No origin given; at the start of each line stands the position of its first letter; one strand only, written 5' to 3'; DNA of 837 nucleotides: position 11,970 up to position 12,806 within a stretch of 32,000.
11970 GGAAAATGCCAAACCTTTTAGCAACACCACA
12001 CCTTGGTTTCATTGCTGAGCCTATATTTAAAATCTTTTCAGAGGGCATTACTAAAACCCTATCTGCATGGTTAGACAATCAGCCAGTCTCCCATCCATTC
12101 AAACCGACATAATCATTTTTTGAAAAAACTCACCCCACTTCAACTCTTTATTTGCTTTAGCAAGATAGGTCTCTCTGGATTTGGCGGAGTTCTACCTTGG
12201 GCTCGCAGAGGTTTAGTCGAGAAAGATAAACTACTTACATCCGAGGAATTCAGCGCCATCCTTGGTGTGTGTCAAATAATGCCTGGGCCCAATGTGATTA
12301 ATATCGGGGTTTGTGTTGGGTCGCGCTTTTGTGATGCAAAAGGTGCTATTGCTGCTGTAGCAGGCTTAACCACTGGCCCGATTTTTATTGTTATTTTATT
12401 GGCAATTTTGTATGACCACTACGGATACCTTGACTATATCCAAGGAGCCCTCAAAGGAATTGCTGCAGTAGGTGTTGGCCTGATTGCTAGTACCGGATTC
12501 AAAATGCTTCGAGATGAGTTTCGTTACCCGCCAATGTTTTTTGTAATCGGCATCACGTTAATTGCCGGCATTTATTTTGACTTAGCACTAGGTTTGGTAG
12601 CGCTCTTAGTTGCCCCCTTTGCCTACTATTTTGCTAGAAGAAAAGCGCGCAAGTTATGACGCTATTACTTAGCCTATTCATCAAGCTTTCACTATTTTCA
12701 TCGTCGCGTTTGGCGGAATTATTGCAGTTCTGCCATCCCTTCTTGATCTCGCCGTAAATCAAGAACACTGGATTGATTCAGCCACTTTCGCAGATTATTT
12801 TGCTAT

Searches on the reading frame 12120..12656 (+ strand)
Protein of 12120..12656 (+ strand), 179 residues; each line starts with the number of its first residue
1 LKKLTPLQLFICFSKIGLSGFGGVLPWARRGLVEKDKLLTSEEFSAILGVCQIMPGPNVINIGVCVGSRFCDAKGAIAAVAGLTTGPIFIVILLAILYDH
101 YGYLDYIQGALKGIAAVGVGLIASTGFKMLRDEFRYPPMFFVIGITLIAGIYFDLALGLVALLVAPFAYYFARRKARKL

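Call 47: find_homologous_proteins(query=window:12120-12656:+, max_evalue=1e-40)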
Query window:12120-12656:+ (179 aa): 458 proteins with E <= 1e-40 among 3630 candidates; the best 120 are listed.
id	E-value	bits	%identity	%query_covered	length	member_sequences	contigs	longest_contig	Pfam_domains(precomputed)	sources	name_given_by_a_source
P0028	3.5e-100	351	87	100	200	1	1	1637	PF02417.21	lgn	-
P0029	3.8e-99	348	88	99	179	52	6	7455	PF02417.21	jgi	jgi:chromate transporter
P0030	7.5e-98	344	87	100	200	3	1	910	PF02417.21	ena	-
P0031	8.1e-98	344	87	100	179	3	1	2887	PF02417.21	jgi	jgi:chromate transporter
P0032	8.8e-98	343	87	100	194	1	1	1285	PF02417.21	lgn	-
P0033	4.3e-95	335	85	100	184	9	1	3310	PF02417.21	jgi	jgi:chromate transporter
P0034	1.6e-94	333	83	100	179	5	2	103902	PF02417.21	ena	-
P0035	4.6e-92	325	81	99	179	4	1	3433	PF02417.21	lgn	-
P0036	2.3e-90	319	80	100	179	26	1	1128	PF02417.21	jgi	jgi:chromate transporter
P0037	2.8e-90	319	81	99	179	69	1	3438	PF02417.21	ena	-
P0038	6.6e-89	314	77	100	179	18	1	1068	PF02417.21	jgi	-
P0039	4.6e-88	312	77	99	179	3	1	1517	PF02417.21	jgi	jgi:chromate transporter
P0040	6.1e-86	305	76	100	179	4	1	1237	PF02417.21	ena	-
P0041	8.3e-79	282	70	100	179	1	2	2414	PF02417.21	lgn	-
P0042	9.6e-79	281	70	100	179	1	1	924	PF02417.21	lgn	-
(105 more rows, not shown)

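Call 48: find_encoding_contigs(protein=P0029, flank=8000, max_places=6)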
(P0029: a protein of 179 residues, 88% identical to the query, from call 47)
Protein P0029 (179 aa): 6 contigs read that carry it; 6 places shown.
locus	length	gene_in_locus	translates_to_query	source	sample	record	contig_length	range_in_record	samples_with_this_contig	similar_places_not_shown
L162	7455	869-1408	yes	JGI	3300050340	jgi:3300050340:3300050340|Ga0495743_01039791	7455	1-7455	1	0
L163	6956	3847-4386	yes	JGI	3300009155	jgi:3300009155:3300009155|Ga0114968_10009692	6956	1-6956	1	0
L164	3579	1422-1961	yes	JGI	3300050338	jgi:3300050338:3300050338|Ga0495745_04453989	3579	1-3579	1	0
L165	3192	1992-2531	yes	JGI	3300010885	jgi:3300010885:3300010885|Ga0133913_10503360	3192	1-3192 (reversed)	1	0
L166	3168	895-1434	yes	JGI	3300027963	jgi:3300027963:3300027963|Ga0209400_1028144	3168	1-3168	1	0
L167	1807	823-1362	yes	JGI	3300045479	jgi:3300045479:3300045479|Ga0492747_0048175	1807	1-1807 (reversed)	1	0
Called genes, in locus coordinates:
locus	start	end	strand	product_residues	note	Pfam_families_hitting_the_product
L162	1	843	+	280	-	?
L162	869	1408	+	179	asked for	PF02417:Chromate_transp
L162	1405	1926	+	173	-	PF02417:Chromate_transp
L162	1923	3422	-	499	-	PF01970:TctA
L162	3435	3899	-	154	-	PF07331:TctB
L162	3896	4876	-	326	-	PF03401:TctC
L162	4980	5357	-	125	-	PF02537:CRCB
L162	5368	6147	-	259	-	PF02900:LigB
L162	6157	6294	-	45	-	-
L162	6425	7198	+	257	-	PF02163:Peptidase_M50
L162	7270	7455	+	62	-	?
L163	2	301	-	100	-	PF03992:ABM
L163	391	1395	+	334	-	PF03401:TctC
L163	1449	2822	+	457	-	PF03972:MmgE_PrpD_N, PF19305:MmgE_PrpD_C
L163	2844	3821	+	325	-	PF00389:2-Hacid_dh, PF02826:2-Hacid_dh_C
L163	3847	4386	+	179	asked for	PF02417:Chromate_transp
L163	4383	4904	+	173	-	PF02417:Chromate_transp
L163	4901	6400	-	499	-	PF01970:TctA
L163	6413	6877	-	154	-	PF07331:TctB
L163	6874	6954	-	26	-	?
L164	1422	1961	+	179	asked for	PF02417:Chromate_transp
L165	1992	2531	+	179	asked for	PF02417:Chromate_transp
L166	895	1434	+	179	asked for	PF02417:Chromate_transp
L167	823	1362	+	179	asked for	PF02417:Chromate_transp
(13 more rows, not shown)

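Call 49: find_encoding_contigs(protein=P0034, flank=10000, max_places=3)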
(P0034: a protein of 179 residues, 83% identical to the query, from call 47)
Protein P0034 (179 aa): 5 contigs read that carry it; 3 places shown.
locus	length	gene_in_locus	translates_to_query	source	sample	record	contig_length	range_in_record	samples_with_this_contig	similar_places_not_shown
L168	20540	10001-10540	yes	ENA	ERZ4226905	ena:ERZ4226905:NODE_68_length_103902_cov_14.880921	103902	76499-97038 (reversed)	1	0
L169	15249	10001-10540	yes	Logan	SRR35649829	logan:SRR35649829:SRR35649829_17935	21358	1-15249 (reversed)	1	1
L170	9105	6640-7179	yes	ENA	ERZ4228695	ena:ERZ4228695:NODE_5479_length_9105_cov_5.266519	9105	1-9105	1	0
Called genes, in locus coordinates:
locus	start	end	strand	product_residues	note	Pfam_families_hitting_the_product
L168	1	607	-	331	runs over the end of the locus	PF03401:TctC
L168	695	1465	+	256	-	PF17773:UPF0176_N, PF00581:Rhodanese (weak)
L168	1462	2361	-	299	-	PF00126:HTH_1, PF03466:LysR_substrate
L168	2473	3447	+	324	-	PF03401:TctC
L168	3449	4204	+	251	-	PF13531:SBP_bac_11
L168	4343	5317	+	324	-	PF03401:TctC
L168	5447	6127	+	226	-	PF00561:Abhydrolase_1, PF03096:Ndr, PF12146:Hydrolase_4, PF12697:Abhydrolase_6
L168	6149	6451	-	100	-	PF03992:ABM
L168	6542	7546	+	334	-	PF03401:TctC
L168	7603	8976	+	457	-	PF03972:MmgE_PrpD_N, PF19305:MmgE_PrpD_C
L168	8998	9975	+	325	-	PF00389:2-Hacid_dh (weak), PF02826:2-Hacid_dh_C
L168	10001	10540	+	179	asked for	PF02417:Chromate_transp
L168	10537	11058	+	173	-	PF02417:Chromate_transp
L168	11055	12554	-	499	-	PF01970:TctA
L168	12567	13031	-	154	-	PF07331:TctB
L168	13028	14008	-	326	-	PF03401:TctC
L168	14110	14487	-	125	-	PF02537:CRCB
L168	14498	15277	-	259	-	PF02900:LigB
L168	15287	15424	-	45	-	-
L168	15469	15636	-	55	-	-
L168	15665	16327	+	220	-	PF02163:Peptidase_M50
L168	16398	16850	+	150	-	PF01322:Cytochrom_C_2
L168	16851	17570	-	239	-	PF01292:Ni_hydr_CYTB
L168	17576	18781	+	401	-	PF05977:MFS_3, PF07690:MFS_1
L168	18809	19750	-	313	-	PF00070:Pyr_redox (weak), PF02737:3HCDH_N, PF00725:3HCDH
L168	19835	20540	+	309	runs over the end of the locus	PF00389:2-Hacid_dh, PF02826:2-Hacid_dh_C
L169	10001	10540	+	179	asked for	PF02417:Chromate_transp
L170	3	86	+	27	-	?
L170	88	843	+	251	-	PF13531:SBP_bac_11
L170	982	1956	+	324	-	PF03401:TctC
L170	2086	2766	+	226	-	PF00561:Abhydrolase_1, PF03096:Ndr, PF12146:Hydrolase_4, PF12697:Abhydrolase_6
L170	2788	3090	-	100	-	PF03992:ABM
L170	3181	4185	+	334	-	PF03401:TctC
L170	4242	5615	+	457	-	PF03972:MmgE_PrpD_N, PF19305:MmgE_PrpD_C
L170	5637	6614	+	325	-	PF00389:2-Hacid_dh, PF02826:2-Hacid_dh_C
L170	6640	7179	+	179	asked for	PF02417:Chromate_transp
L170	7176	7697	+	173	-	PF02417:Chromate_transp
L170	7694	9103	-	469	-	?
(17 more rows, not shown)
